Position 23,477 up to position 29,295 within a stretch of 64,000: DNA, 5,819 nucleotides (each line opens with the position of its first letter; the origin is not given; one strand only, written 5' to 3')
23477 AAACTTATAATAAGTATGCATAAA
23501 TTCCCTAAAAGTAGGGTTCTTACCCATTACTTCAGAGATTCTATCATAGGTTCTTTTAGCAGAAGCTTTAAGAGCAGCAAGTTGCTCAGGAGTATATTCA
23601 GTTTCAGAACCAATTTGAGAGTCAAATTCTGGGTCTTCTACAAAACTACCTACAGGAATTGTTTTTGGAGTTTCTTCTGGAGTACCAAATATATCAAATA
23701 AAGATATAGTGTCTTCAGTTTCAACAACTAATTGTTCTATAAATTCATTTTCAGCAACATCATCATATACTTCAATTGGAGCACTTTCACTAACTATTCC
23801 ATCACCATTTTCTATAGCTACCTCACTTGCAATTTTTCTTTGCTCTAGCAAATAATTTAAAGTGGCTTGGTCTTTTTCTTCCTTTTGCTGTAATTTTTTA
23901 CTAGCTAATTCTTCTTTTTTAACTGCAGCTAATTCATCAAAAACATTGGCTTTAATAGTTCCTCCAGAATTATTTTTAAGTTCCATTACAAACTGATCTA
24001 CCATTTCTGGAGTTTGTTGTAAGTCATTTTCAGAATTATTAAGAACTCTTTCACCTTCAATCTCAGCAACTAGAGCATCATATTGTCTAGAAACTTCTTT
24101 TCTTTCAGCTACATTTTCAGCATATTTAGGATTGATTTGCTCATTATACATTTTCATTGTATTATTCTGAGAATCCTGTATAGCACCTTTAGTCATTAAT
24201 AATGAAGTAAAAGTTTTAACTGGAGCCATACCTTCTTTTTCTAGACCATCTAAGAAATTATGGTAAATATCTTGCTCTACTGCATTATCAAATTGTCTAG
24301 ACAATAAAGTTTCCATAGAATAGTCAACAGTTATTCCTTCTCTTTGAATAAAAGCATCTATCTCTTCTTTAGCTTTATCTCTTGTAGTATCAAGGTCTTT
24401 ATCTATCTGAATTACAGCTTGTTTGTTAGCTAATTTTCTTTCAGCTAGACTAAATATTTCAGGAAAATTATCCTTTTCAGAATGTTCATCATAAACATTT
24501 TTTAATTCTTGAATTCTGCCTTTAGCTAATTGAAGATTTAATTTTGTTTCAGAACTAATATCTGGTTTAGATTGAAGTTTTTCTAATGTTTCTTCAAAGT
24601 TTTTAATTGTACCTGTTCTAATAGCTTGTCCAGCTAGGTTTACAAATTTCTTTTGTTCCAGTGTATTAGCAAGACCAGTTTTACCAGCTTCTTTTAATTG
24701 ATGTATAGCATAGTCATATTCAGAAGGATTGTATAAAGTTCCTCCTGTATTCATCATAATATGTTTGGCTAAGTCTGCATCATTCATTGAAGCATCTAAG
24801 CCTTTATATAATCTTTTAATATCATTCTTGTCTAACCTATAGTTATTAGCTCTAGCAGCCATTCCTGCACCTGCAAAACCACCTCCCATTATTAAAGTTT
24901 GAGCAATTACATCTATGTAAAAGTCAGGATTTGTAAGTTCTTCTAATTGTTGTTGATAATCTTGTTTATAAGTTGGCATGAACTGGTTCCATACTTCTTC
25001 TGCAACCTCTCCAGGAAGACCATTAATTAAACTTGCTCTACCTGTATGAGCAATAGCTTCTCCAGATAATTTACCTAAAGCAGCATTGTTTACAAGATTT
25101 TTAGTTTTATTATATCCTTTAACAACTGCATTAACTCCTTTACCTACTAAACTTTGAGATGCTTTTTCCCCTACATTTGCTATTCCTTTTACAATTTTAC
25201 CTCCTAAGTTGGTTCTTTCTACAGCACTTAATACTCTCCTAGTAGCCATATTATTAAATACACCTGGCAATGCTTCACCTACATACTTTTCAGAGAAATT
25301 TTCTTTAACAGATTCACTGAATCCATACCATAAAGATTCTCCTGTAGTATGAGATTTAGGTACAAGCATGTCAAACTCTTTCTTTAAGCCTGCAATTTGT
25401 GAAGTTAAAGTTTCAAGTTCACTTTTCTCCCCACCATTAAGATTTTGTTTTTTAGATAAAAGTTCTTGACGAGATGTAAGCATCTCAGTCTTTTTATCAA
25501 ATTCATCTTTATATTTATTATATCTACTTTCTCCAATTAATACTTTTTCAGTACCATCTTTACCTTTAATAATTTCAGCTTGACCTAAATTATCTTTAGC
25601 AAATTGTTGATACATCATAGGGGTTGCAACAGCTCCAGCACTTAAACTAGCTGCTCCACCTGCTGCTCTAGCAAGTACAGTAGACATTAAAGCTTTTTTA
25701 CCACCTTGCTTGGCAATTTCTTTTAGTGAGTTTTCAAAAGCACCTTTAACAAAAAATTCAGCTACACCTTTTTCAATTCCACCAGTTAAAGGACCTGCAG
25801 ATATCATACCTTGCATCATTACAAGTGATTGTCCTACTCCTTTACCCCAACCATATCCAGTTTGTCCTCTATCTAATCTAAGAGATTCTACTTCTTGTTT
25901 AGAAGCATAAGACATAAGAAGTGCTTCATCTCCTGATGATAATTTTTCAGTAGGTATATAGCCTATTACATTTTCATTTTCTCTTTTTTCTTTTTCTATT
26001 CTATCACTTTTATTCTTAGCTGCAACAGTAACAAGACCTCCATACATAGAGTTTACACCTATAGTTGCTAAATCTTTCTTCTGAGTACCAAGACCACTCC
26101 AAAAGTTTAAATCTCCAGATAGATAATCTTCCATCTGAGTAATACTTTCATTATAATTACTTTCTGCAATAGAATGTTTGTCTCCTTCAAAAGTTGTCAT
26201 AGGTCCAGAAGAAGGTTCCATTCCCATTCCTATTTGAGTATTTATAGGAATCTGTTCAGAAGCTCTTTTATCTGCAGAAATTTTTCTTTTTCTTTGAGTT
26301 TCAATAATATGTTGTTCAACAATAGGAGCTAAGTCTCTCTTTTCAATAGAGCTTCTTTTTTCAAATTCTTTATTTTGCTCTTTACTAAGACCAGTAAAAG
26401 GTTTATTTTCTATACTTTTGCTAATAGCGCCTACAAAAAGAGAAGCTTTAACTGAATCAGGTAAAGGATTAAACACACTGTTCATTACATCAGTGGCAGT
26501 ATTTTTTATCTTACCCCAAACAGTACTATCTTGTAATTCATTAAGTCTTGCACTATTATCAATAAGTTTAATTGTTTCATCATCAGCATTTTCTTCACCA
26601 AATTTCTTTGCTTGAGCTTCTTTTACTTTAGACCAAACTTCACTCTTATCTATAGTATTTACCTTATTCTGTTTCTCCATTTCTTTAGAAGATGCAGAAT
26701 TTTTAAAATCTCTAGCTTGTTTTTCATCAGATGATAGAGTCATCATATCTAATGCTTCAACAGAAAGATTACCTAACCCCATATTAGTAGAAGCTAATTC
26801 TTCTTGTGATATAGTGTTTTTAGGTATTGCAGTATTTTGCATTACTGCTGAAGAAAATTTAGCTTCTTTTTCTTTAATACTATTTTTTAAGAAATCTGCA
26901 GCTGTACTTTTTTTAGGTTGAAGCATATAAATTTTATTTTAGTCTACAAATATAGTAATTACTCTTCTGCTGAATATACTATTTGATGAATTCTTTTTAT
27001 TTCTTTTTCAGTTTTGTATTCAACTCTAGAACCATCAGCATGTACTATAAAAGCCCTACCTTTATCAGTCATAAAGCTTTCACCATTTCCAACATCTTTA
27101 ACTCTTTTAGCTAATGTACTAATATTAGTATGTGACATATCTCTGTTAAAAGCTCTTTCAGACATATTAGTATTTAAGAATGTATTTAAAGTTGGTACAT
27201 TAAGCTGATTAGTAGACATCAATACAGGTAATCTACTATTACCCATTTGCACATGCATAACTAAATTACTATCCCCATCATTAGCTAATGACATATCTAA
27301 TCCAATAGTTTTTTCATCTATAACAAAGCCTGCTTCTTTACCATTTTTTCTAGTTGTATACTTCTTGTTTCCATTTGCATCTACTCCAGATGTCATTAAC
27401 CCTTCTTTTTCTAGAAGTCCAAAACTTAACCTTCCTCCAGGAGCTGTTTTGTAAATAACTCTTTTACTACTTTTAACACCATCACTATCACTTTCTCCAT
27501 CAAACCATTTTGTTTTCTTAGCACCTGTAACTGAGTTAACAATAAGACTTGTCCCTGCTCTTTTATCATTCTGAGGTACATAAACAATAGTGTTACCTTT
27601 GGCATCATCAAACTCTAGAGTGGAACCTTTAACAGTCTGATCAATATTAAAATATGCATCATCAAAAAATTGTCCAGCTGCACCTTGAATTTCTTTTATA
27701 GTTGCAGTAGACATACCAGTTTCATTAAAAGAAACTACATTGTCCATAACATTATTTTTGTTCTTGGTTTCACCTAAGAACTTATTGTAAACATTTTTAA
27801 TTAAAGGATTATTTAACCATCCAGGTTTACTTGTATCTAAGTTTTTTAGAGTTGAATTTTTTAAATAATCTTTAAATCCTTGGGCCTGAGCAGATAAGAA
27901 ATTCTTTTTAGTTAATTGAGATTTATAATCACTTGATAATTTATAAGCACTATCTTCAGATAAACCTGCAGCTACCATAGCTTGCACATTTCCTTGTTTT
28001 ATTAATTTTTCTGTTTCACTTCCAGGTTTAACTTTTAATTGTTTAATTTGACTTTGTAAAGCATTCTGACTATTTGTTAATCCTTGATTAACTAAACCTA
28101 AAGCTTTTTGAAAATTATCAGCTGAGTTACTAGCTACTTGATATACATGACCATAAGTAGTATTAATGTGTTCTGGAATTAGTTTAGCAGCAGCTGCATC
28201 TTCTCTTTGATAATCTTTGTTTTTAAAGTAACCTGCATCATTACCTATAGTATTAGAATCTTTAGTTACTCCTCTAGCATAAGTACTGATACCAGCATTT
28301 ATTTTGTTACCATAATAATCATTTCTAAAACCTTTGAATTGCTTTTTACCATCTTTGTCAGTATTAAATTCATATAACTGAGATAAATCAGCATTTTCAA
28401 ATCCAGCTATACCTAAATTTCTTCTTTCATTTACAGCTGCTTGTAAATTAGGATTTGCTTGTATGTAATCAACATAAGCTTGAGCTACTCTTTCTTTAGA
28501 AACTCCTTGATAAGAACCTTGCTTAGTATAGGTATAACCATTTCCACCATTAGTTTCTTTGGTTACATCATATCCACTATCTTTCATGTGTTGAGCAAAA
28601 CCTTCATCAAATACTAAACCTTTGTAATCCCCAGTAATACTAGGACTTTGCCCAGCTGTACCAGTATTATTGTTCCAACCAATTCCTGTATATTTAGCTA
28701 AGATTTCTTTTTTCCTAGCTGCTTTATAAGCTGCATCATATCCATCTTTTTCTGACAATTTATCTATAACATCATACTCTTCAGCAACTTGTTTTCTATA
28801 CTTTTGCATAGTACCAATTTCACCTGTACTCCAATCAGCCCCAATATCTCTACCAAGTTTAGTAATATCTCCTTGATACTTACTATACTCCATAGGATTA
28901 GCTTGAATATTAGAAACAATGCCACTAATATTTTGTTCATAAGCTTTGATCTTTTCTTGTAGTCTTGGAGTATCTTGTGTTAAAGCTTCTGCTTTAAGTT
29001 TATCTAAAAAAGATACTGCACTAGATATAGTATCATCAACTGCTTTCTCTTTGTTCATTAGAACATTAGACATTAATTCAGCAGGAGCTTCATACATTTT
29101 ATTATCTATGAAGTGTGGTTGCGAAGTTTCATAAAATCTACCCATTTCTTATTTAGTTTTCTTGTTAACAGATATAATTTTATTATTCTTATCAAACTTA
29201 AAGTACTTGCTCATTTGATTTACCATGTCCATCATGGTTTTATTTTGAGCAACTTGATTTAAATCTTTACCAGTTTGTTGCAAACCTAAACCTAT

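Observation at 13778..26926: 4382-aa single ORF combining a crAss-type virion RNA polymerase motif with a C-terminal zincin motif and about 3200 aa of upstream sequence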

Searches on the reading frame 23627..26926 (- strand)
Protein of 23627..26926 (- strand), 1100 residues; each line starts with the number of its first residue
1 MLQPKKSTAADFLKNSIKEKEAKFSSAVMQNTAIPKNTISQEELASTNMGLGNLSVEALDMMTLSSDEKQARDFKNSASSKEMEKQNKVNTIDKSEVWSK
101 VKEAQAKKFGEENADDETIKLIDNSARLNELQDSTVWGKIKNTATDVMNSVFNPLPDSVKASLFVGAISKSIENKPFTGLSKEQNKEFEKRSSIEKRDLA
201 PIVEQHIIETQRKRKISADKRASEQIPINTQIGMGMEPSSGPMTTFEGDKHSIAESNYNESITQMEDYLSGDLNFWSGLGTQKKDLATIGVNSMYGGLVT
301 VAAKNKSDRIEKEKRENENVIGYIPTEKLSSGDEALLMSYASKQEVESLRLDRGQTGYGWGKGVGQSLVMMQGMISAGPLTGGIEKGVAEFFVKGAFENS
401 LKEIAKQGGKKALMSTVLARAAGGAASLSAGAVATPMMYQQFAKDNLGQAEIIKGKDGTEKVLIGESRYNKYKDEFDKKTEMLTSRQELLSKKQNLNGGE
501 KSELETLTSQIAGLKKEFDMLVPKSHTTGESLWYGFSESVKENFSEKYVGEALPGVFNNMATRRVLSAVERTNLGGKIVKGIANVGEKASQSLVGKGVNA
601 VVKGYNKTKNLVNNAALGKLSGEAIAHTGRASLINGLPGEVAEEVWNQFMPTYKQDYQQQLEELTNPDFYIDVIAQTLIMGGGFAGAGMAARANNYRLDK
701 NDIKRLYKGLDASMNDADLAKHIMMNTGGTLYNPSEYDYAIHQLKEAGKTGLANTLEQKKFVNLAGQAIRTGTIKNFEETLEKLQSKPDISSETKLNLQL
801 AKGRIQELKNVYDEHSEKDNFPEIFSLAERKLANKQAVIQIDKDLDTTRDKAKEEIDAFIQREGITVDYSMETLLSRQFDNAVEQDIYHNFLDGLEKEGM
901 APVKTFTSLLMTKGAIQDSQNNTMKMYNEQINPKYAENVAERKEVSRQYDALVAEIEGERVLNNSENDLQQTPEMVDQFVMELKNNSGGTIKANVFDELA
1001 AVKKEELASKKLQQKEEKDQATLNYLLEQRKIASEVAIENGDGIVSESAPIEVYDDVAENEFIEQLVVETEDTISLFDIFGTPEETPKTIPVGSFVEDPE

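Call 28: search_dna_similar(query=window:23627-26926:-, collection=phages, mode=protein, max_rows=40, max_evalue=0.01, rows=spread)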
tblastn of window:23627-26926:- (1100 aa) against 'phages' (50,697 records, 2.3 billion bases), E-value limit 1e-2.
Records with a match: 29; places in all: 30; records where one place covers at least 80% of the query: 28.
Best place of each record, by identity: <60% 29.
By first word of the organism name: Flavobacterium 29.
By host as written in the record: Flavobacterium psychrophilum 950106-1/1 12; Flavobacterium psychrophilum 020612-2/1 3; Flavobacterium psychrophilum strain FPS-D10 3; Flavobacterium psychrophilum FPS-D15 2; Flavobacterium psychrophilum FPS-D10 2; Flavobacterium psychrophilum strain FPS-D15 2; Flavobacterium psychrophilum strain FPS-S37 1; Flavobacterium psychrophilum 1; and 3 more.
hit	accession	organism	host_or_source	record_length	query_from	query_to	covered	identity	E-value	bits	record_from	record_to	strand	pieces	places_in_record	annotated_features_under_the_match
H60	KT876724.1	Flavobacterium phage FpV4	Flavobacterium psychrophilum 950106-1/1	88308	1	1060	96%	39.1%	0e+0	617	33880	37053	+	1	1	putative structural protein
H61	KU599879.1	Flavobacterium phage Fpv3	Flavobacterium psychrophilum 950106-1/1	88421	1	1060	96%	39.1%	0e+0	617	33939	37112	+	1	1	structural protein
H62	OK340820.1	Flavobacterium phage FpV4-1.1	Flavobacterium psychrophilum 020612-2/1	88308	1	1060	96%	39.1%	0e+0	617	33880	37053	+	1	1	record has no annotation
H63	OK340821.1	Flavobacterium phage FpV4-1.2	Flavobacterium psychrophilum 020612-2/1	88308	1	1060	96%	39.1%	0e+0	617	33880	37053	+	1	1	record has no annotation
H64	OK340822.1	Flavobacterium phage FpV4-1.3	Flavobacterium psychrophilum 020612-2/1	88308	1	1060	96%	39.1%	0e+0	617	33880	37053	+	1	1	record has no annotation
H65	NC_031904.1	Flavobacterium phage Fpv3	Flavobacterium psychrophilum 950106-1/1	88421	1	1060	96%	39.1%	0e+0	617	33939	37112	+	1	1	virion structural protein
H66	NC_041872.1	Flavobacterium phage FpV4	Flavobacterium psychrophilum 950106-1/1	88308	1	1060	96%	39.1%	0e+0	617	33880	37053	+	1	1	virion structural protein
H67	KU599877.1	Flavobacterium phage Fpv1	Flavobacterium psychrophilum 950106-1/1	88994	1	1091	99%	37.5%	0e+0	618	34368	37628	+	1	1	structural protein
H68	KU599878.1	Flavobacterium phage Fpv2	Flavobacterium psychrophilum 950106-1/1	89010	1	1091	99%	37.5%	0e+0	618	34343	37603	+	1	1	structural protein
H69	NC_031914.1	Flavobacterium phage Fpv1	Flavobacterium psychrophilum 950106-1/1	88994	1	1091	99%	37.5%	0e+0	618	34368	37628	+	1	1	virion structural protein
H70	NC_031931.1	Flavobacterium phage Fpv2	Flavobacterium psychrophilum 950106-1/1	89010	1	1091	99%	37.5%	0e+0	618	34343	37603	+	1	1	virion structural protein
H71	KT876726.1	Flavobacterium phage FpV21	Flavobacterium psychrophilum 950106-1/1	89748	1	1091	99%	36.2%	0e+0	596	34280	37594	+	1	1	structural protein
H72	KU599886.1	Flavobacterium phage Fpv20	Flavobacterium psychrophilum 950106-1/1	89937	1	1091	99%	36.2%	0e+0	596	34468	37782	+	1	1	structural protein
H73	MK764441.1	Flavobacterium phage FPSV-F12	Flavobacterium psychrophilum 950106-1/1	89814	1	1091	99%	36.2%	0e+0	596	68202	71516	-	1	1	structural protein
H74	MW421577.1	Flavobacterium phage FPSV-S30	Flavobacterium psychrophilum strain ...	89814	1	1091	99%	36.2%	0e+0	596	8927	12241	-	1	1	record has no annotation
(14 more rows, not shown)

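Call 33: find_homologous_proteins(query=window:23627-26926:-, max_evalue=0.001)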
Query window:23627-26926:-: 8000 candidates shared short words with the query, none scored E <= 0.001.

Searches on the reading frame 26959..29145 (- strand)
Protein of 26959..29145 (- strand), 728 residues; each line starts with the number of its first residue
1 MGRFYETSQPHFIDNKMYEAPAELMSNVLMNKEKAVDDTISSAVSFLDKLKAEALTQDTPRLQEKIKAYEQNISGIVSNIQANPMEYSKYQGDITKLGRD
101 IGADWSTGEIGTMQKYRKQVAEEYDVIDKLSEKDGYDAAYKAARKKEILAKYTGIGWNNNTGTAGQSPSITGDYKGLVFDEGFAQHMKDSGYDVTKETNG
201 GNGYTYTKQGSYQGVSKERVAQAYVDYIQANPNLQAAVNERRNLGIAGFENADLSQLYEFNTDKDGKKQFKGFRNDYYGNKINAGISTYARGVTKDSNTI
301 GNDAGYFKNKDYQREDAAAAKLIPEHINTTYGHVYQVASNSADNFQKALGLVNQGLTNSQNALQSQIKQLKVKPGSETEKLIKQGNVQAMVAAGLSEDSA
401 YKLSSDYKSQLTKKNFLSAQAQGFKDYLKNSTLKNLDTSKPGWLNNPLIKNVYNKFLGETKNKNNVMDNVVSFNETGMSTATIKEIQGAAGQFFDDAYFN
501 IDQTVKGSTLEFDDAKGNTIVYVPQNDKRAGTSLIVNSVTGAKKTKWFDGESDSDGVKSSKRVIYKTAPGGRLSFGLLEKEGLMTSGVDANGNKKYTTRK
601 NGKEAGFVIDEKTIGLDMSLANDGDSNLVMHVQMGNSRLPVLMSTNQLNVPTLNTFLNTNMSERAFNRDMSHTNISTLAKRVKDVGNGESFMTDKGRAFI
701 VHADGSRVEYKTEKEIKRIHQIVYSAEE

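Call 6: search_protein_families(library=phrogs, proteins=[window:26959-29145:-], max_evalue=0.01)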
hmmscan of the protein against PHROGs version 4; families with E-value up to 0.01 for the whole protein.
window:26959-29145:- (728 aa): 2 families
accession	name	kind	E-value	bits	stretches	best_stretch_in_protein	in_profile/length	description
phrog_14670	-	unknown function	9.4e-237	789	1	1-726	1-730/732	-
phrog_22667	-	unknown function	0.002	18.9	0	201-238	15-51/57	-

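Call 35: search_protein_families(library=pfam, proteins=[window:26959-29145:-], max_evalue=0.1)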
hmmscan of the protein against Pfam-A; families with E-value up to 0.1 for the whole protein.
window:26959-29145:- (728 aa): 0 families
